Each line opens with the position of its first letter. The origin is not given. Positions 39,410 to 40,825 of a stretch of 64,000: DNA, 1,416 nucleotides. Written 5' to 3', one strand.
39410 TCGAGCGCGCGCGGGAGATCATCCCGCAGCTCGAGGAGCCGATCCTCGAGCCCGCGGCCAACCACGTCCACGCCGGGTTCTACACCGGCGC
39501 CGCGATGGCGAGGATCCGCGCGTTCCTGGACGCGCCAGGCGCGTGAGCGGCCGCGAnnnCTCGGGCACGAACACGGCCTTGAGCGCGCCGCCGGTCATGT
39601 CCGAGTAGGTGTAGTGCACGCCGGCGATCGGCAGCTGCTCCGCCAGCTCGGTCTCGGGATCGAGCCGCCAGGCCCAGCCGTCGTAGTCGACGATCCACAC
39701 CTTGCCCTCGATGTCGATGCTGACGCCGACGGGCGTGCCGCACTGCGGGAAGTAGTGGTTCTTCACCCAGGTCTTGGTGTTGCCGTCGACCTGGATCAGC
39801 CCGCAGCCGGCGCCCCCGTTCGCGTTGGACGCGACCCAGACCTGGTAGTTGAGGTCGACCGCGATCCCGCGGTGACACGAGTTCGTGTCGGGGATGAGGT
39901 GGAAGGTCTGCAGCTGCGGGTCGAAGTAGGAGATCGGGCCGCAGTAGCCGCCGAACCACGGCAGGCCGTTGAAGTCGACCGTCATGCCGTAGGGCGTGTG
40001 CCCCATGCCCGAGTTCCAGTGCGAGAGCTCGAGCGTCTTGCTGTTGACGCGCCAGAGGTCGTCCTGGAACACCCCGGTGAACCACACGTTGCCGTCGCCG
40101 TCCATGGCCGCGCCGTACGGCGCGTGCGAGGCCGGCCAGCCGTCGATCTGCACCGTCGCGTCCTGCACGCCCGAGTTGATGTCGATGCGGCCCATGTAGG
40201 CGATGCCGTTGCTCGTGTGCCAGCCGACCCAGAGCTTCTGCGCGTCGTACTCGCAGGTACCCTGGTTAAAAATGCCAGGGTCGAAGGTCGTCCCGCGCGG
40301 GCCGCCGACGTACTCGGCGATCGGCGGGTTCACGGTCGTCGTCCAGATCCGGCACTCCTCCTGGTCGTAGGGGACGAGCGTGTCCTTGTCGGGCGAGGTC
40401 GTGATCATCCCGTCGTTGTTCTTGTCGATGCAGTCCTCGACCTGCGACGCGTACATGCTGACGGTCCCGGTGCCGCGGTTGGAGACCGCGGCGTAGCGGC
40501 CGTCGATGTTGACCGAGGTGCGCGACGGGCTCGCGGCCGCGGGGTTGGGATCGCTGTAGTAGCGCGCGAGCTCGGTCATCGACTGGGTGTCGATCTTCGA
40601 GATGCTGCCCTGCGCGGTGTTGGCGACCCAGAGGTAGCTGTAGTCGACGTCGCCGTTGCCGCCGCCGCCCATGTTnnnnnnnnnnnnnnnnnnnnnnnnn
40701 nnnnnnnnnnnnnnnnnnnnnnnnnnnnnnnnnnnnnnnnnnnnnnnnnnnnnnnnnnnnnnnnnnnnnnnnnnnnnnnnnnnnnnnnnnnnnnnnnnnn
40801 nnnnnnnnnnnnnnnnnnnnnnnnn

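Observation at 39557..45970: Cluster of four secreted repeat-architecture lipoproteins: (GD)19 beta-propeller protein, RCC1/Myxo-Cys-repeat protein, two tandem vWA proteins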

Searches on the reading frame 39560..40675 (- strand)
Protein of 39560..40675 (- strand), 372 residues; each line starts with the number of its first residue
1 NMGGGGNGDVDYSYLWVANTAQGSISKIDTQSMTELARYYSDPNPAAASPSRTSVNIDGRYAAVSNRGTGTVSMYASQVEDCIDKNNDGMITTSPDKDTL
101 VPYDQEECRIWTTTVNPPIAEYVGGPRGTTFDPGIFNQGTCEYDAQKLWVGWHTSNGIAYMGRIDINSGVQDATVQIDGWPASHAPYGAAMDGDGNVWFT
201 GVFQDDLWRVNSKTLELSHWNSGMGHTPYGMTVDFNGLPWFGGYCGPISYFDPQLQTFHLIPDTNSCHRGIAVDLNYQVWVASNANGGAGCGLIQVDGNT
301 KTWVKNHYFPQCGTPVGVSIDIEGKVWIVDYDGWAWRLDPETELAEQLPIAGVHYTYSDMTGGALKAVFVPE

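Call 35: find_homologous_proteins(query=window:39560-40675:-, max_evalue=0.001)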
Query seq(372 aa) (372 aa): 1980 proteins with E <= 0.001 among 3395 candidates; the best 120 are listed.
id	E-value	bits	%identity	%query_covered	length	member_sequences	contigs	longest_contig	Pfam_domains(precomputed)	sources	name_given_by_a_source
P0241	9.8e-205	698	78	99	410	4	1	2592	PF24684.2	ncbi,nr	ncbi:MAG: lyase, partial [Myxococcales bacterium]|nr:lyase [Myxococcales bacterium]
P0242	1.5e-191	655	75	98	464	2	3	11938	PF24684.2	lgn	-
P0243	2.8e-143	496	59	99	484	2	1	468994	PF24684.2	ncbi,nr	ncbi:MAG: lyase [Myxococcales bacterium]|nr:lyase [Myxococcales bacterium]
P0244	2.4e-136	473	57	99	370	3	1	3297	PF24684.2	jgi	jgi:sugar lactone lactonase YvrE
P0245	4.1e-135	469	56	99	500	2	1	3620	PF24684.2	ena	-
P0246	5.7e-135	469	56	99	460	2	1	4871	PF24684.2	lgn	-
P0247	1.3e-133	464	56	99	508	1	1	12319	PF24684.2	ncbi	-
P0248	1.3e-132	461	56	99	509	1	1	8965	-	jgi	-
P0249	1.4e-131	457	57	99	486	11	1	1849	-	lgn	-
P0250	3.0e-130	453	56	99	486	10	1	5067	PF07494.18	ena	-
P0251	1.0e-129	451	53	99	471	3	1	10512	PF24684.2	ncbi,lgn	-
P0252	4.1e-128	446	56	98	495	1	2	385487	-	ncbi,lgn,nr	ncbi:MAG: lyase [Myxococcales bacterium]|nr:lyase [Myxococcales bacterium]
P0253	1.4e-127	444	57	99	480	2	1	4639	PF24684.2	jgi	jgi:streptogramin lyase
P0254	7.0e-127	442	56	98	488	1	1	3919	PF24684.2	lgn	-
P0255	2.1e-126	440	53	98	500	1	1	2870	-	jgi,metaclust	metaclust:\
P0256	3.7e-126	440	55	97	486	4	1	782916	PF24684.2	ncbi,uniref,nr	ncbi:lyase [Nannocystis radixulma]|uniref:Lyase n=1 Tax=Nannocystis radixulma TaxID=2995305 RepID=A0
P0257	1.4e-125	438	56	98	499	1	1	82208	PF24684.2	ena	-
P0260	1.6e-124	434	55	99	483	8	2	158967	PF16819.12,PF24684.2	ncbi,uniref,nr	ncbi:MAG: lyase [Nannocystis sp.]|uniref:lyase n=1 Tax=Nannocystis sp. TaxID=1962667 RepID=UPI002422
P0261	1.7e-124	434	56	98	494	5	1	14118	PF24684.2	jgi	-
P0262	1.9e-124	434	54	99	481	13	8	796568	PF24684.2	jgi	jgi:streptogramin lyase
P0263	3.1e-124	433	56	99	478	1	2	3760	PF24684.2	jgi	jgi:hypothetical protein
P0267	7.5e-123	429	55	98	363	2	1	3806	PF16819.12,PF24684.2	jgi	-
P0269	2.1e-122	427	54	99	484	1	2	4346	PF16819.12,PF24684.2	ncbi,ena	-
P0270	4.6e-122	426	55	98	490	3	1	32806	PF24684.2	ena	-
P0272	1.3e-121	425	54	99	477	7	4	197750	PF24684.2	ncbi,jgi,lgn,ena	jgi:hypothetical protein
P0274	2.5e-121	424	55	96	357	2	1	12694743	PF24684.2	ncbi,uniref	ncbi:lyase [Nannocystis pusilla]|uniref:Vgb family protein n=1 Tax=Nannocystis pusilla TaxID=889268 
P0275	2.6e-121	424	54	99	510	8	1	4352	PF24684.2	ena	-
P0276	4.5e-121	423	53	99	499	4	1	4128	PF24684.2,PF08450.19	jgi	jgi:hypothetical protein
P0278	1.4e-120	421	53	100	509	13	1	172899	PF24684.2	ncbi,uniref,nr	ncbi:lyase [Nannocystis sp.]|uniref:Vgb family protein n=1 Tax=Nannocystis sp. TaxID=1962667 RepID=U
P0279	1.4e-120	421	53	99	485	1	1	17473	PF24684.2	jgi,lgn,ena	-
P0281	7.4e-120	419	54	99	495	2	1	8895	PF24684.2,PF08450.19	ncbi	-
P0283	2.3e-119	417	56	91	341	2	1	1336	PF24684.2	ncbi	-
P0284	3.0e-119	417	54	99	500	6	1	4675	PF24684.2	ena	-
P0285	4.2e-119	416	53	100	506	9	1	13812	PF24684.2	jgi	jgi:streptogramin lyase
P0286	7.3e-119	416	55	92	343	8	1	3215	PF24684.2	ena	-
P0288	1.3e-118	415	52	99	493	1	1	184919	PF24684.2,PF08450.19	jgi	-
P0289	2.8e-118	414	52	99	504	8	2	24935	PF24684.2,PF08450.19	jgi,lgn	-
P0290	4.4e-118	413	53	99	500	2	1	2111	PF24684.2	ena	-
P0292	4.5e-117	410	52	97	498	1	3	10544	PF24684.2,PF08450.19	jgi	jgi:streptogramin lyase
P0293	4.8e-117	410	53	99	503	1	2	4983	PF24684.2,PF08450.19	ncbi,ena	-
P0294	1.8e-116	408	52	99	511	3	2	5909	PF24684.2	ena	-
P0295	3.5e-116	407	51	97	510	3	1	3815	PF24684.2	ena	-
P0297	8.4e-116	405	51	99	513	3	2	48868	PF24684.2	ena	-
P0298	9.2e-116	405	52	98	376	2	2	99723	PF24684.2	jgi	jgi:streptogramin lyase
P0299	2.8e-115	404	51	99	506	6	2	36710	PF24684.2,PF08450.19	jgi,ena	-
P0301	7.5e-115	402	51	99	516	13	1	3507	PF24684.2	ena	-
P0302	5.2e-114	400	52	99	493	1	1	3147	PF24684.2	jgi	jgi:hypothetical protein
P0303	1.6e-113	398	52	99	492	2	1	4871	PF24684.2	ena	-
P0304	2.4e-113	397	52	99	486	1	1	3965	PF24684.2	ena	-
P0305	2.8e-113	397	53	97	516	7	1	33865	PF24684.2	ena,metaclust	metaclust:\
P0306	2.9e-113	397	51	99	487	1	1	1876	PF24684.2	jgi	jgi:hypothetical protein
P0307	7.1e-113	396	50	99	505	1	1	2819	PF24684.2,PF08450.19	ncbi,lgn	-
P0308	8.5e-113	396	51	98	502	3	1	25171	PF24684.2,PF08450.19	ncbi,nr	ncbi:MAG: lyase [Nannocystis sp.]|nr:lyase [Nannocystis sp.] MBA3545088.1 lyase [Nannocystis sp.]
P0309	1.2e-112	395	51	98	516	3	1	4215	PF24684.2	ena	-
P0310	1.7e-112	395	52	97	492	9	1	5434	PF24684.2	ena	-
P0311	3.6e-112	394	53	93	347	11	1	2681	PF24684.2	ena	-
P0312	1.3e-111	392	51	97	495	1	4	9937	PF24684.2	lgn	-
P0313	1.4e-111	392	51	99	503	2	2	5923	PF24684.2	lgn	-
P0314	1.5e-111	392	50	99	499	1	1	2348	PF24684.2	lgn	-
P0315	1.5e-111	392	50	97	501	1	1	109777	PF24684.2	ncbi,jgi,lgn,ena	-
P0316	1.5e-111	391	51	99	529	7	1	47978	PF24684.2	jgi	jgi:streptogramin lyase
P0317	7.5e-111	389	51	99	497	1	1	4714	PF24684.2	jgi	-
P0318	6.8e-110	386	51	99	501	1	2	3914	PF24684.2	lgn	-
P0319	3.4e-109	384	50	96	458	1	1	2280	PF24684.2,PF08450.19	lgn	-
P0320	7.5e-109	383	49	98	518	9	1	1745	PF24684.2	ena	-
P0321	8.8e-109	382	50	99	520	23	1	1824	PF24684.2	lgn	-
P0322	9.8e-109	382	50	99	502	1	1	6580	PF24684.2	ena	-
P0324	1.4e-108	382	52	99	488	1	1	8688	PF24684.2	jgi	jgi:hypothetical protein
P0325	1.7e-108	381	51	97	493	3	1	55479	PF24684.2,PF08450.19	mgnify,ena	mgnify:CR=1 FL=1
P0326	2.4e-108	381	50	99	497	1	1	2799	PF24684.2,PF08450.19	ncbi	ncbi:MAG TPA: lyase [Nannocystis sp.]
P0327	6.6e-108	379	49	96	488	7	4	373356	PF24684.2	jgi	jgi:hypothetical protein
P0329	9.9e-108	379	49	99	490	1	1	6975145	PF24684.2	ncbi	ncbi:lyase [Nannocystaceae bacterium ST9]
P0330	1.1e-107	379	48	99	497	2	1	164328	PF24684.2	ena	-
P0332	6.2e-107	376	49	99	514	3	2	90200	PF24684.2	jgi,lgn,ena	-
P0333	1.2e-106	375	50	97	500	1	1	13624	PF24684.2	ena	-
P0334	1.7e-106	375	48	98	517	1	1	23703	PF24684.2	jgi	jgi:streptogramin lyase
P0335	3.0e-106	374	48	97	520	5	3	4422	PF24684.2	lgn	-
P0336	5.7e-106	373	47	99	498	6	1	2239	PF24684.2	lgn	-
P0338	8.8e-106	373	47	98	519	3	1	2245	PF24684.2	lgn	-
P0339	2.6e-105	371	47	98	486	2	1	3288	PF24684.2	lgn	-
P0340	4.4e-105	370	49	99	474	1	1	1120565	PF24684.2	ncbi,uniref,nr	ncbi:lyase [Nannocystis radixulma]|uniref:Lyase n=1 Tax=Nannocystis radixulma TaxID=2995305 RepID=A0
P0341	5.2e-105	370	48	97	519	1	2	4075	PF24684.2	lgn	-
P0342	1.5e-104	368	47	97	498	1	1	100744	PF24684.2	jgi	jgi:hypothetical protein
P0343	1.6e-104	368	47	98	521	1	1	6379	PF24684.2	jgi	-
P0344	1.7e-104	368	48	98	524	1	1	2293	PF24684.2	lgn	-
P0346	4.6e-104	367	48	99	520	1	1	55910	PF24684.2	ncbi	-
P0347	5.9e-104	366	47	97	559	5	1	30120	PF24684.2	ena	-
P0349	9.0e-104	366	50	92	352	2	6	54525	PF24684.2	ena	-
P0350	1.1e-103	366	47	99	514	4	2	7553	PF24684.2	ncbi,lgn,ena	-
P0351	2.0e-103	365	47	99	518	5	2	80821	PF24684.2,PF08450.19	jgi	jgi:hypothetical protein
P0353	3.5e-103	364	46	98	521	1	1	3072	PF24684.2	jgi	jgi:hypothetical protein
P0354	7.0e-103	363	48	98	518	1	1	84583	PF24684.2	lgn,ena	-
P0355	1.3e-102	362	48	98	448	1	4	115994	PF24684.2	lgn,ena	-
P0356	2.2e-102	361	47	98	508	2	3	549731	PF24684.2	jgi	-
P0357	6.1e-102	360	47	99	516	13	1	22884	PF24684.2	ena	-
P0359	8.9e-102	359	49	99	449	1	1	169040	PF24684.2,PF08450.19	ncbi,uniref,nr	ncbi:Virginiamycin B lyase [Enhygromyxa salina]|uniref:Virginiamycin B lyase n=1 Tax=Enhygromyxa sal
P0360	4.1e-101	357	47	95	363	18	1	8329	PF24684.2,PF08450.19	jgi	jgi:streptogramin lyase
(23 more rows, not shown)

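Call 36: find_encoding_contigs(protein=P0243, flank=8000, max_places=1)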
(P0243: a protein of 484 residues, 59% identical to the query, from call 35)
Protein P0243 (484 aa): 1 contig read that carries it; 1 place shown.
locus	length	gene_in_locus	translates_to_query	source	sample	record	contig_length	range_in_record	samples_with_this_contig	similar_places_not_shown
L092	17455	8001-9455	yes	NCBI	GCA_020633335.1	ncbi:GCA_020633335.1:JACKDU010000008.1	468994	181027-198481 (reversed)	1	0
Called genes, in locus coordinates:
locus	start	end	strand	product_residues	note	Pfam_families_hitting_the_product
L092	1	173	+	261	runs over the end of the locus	PF03781:FGE-sulfatase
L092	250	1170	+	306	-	PF00069:Pkinase, PF07714:PK_Tyr_Ser-Thr, PF03109:ABC1 (weak)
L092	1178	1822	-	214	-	-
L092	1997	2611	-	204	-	-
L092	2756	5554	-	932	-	PF00069:Pkinase, PF07714:PK_Tyr_Ser-Thr, PF13424:TPR_12, PF17874:TPR_MalT, PF24885:TPR_NPHP3, PF13424:TPR_12, PF13374:TPR_10, PF13424:TPR_12, +16 more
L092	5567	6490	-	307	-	PF00561:Abhydrolase_1, PF12146:Hydrolase_4, PF12697:Abhydrolase_6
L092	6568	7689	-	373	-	PF13620:CarboxypepD_reg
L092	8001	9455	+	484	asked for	PF24684:Vgb_lyase (faint)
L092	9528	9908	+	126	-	-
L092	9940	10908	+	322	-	PF01564:Spermine_synth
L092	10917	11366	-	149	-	-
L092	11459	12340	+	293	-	PF00126:HTH_1, PF03466:LysR_substrate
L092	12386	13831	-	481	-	PF00533:BRCT (weak)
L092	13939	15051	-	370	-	-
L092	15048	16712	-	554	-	PF00890:FAD_binding_2 (faint), PF01593:Amino_oxidase, PF13450:NAD_binding_8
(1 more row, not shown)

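Call 37: find_encoding_contigs(protein=P0256, flank=8000, max_places=1)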
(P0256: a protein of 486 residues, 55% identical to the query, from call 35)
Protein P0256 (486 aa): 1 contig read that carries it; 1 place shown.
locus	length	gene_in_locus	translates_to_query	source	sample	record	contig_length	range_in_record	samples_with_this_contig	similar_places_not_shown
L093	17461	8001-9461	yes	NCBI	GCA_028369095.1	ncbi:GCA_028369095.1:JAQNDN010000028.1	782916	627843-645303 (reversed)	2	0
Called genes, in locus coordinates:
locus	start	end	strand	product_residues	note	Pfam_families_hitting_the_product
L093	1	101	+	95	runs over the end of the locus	-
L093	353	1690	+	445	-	PF13517:FG-GAP_3 (faint)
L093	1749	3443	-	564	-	PF00069:Pkinase, PF07714:PK_Tyr_Ser-Thr, PF06293:Kdo (weak)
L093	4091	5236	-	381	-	-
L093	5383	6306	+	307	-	-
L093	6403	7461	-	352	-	-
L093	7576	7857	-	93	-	-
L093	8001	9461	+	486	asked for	PF24684:Vgb_lyase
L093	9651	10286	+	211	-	PF04542:Sigma70_r2, PF04545:Sigma70_r4, PF08281:Sigma70_r4_2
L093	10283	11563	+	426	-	PF13432:TPR_16 (weak)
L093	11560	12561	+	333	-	-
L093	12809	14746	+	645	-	PF10162:G8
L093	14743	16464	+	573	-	-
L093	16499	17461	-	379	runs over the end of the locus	PF01344:Kelch_1 (faint), PF07646:Kelch_2 (faint), PF13415:Beta-prop_FBX42 (faint), PF24681:Kelch_KLHDC2_KLHL20_DRC7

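Call 43: find_encoding_contigs(protein=P0242, flank=10000, max_places=2)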
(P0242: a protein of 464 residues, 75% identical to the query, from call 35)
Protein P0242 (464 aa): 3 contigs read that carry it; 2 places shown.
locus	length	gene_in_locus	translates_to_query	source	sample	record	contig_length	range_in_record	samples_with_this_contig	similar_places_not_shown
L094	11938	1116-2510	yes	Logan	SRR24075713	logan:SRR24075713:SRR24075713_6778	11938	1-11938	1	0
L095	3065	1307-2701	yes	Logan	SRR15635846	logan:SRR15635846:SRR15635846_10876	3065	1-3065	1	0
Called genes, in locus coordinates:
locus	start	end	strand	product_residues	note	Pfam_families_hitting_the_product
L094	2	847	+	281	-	?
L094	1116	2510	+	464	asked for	PF24684:Vgb_lyase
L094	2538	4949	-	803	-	PF06452:CBM9_1 (weak), PF19313:DUF5916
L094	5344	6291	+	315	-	-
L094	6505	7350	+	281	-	-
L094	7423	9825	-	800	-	PF00580:UvrD-helicase, PF02562:PhoH (faint), PF13245:AAA_19 (faint), PF13087:AAA_12 (faint), PF13361:UvrD_C (weak), PF13538:UvrD_C_2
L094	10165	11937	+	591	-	?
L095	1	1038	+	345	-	?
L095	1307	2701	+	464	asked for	PF24684:Vgb_lyase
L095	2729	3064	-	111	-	?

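Call 52: search_solved_structures(query=A2, max_evalue=0.01)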
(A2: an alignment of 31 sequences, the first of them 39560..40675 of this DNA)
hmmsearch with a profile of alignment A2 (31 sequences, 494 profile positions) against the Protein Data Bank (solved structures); distinct sequences matched with E-value up to 0.01: 42.
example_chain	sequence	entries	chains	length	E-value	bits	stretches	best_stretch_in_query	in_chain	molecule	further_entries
6f0q_A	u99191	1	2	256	8.4e-26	94.2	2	306-453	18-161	Pizza6-AYW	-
6i37_A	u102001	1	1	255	1e-25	93.9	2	306-453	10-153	nv1Pizza6-AYW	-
6i38_A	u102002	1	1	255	1.1e-25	93.9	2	306-453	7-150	nv2Pizza6-AYW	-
6i3b_A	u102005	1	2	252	1.3e-25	93.6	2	306-453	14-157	cPizza6-AYW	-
6i3a_A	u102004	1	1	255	1.6e-25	93.3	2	306-453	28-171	v22Pizza6-AYW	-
7zq2_A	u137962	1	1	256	1.4e-21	80.3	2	306-453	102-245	Pizza6-RSH-TSH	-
7zqg_A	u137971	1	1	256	1.7e-21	80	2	306-453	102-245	Pizza6-KSH-TSH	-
7zcj_A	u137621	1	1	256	2.8e-21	79.3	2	306-453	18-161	Pizza6-TNH-TSH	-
7zpw_A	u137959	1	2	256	3.3e-21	79.1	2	306-453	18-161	Pizza6-TSK-TSH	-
7zpz_A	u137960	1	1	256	3.6e-21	79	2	306-453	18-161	Pizza6-TSR-TSH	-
6f0s_A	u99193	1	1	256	3.6e-21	79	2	306-453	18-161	Pizza6-SYW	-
7zph_A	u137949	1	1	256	9.8e-21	77.5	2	306-453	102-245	Pizza6-TNK-RSH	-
2qc5_A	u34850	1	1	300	1.9e-18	69.9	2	283-405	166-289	Streptogramin B lactonase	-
6i39_A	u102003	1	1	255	1.7e-17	66.8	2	306-443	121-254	v31Pizza6-AYW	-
6qsd_A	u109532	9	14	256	2e-16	63.3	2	306-453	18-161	Pizza6S | Pizza6-S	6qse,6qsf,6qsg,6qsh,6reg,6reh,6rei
2z2p_A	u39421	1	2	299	1.4e-15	60.5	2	294-366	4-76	Virginiamycin B lyase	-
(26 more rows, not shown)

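Call 57: predict_structure(alignment_id=A2)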
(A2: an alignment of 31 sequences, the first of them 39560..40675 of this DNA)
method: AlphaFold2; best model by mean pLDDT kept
length: 372 residues; sequences in the alignment: 31
mean_pLDDT: 91.5   pTM: 0.90
mean pLDDT of the five models: 91.5, 88.8, 87.3, 87.0, 87.0
residues with pLDDT >= 90: 290; 70-90: 70; 50-70: 4; < 50: 8
segments of 3 or more residues with pLDDT < 50: 1-8
pLDDT, mean of each block of 10 residues (from residue 1): 39 90 95 95 96 92 96 96 95 94 97 95 91 91 93 93 97 95 88 95 91 97 87 95 94 96 93 95 86 96 94 91 93 94 94 85 86 68
secondary structure, 60 per line:
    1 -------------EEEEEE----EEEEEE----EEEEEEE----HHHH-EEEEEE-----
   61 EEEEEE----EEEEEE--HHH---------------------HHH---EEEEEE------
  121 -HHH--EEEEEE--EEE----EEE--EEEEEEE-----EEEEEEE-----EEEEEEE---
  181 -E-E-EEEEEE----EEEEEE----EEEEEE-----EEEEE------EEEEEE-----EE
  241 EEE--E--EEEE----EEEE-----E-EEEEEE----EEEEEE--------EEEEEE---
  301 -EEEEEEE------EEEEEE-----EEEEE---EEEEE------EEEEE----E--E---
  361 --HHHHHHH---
elements in order: E14-19 E24-29 E34-40 H45-48 E50-55 E61-66 E71-76 E109-114 E127-132 E135-137 E142-144 E147-153 E159-165 E171-177 E186-191 E196-201 E206-211 E217-221 E228-233 E239-243 E249-252 E257-260 E268-273 E278-283 E292-297 E302-308 E315-320 E326-330 E334-338 E345-349 H363-369

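Call 60: fold_search(model_id=the predicted structure, library=pdb)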
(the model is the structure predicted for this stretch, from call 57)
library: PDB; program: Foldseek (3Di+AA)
matches with E <= 10: 1906; with E <= 0.001: 1574
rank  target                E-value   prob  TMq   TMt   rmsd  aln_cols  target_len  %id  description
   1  1l0q_A                4.5e-15  1.00  0.68  0.65   3.3       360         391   17  Tandem YVTN beta-propeller and PKD domains from an archaeal surface layer protein (released 2002-11-06)
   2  2z2p_A                1.6e-11  1.00  0.58  0.72   5.1       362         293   14  Crystal Structure of catalytically inactive H270A virginiamycin B lyase from Staphylococcus aureus with Quinupristin (released 2007-06-19)
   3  5wlc_LT               2.0e-11  1.00  0.35  0.18  18.8       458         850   10  The complete structure of the small subunit processome (released 2017-09-27)
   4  2z2o_C                2.7e-11  1.00  0.57  0.70   3.7       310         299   15  Crystal Structure of apo virginiamycin B lyase from Staphylococcus aureus (released 2007-06-19)
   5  2z2n                  3.4e-11  1.00  0.54  0.67   6.0       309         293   16  Crystal Structure of selenomethionine substituted virginiamycin B lyase from Staphylococcus aureus (released 2007-06-19)
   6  7mq8_LT               3.6e-11  1.00  0.49  0.24  14.8       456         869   11  Cryo-EM structure of the human SSU processome, state pre-A1 (released 2021-09-22)
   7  3vh0_A                4.0e-11  1.00  0.61  0.70   6.6       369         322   11  Crystal structure of E. coli YncE complexed with DNA (released 2011-11-16)
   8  3vgz_A                4.0e-11  1.00  0.56  0.65   9.7       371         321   10  Crystal structure of E. coli YncE (released 2011-11-16)
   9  3vgz_C                5.9e-11  1.00  0.62  0.70   6.8       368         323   12  Crystal structure of E. coli YncE (released 2011-11-16)
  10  1ri6                  5.9e-11  1.00  0.61  0.67   5.0       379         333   13  Structure of a putative isomerase from E. coli (released 2003-11-25)
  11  2z2o_D                6.2e-11  1.00  0.57  0.71   4.0       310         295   15  Crystal Structure of apo virginiamycin B lyase from Staphylococcus aureus (released 2007-06-19)
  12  6n01_B                6.5e-11  1.00  0.56  0.57   8.9       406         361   12  Structure of apo AztD from Citrobacter koseri (released 2019-09-18)
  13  6rek                  7.7e-11  1.00  0.48  0.67   3.8       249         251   19  Crystal structure of Pizza6-SH with Cu2+ (released 2019-07-31)
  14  3dsm                  7.7e-11  1.00  0.61  0.68   4.8       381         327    9  Crystal structure of the surface layer protein BACUNI_02894 from Bacteroides uniformis, Northeast Structural Genomics Co (released 2008-09-09)
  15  2z2o_A                9.0e-11  1.00  0.57  0.71   3.6       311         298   15  Crystal Structure of apo virginiamycin B lyase from Staphylococcus aureus (released 2007-06-19)
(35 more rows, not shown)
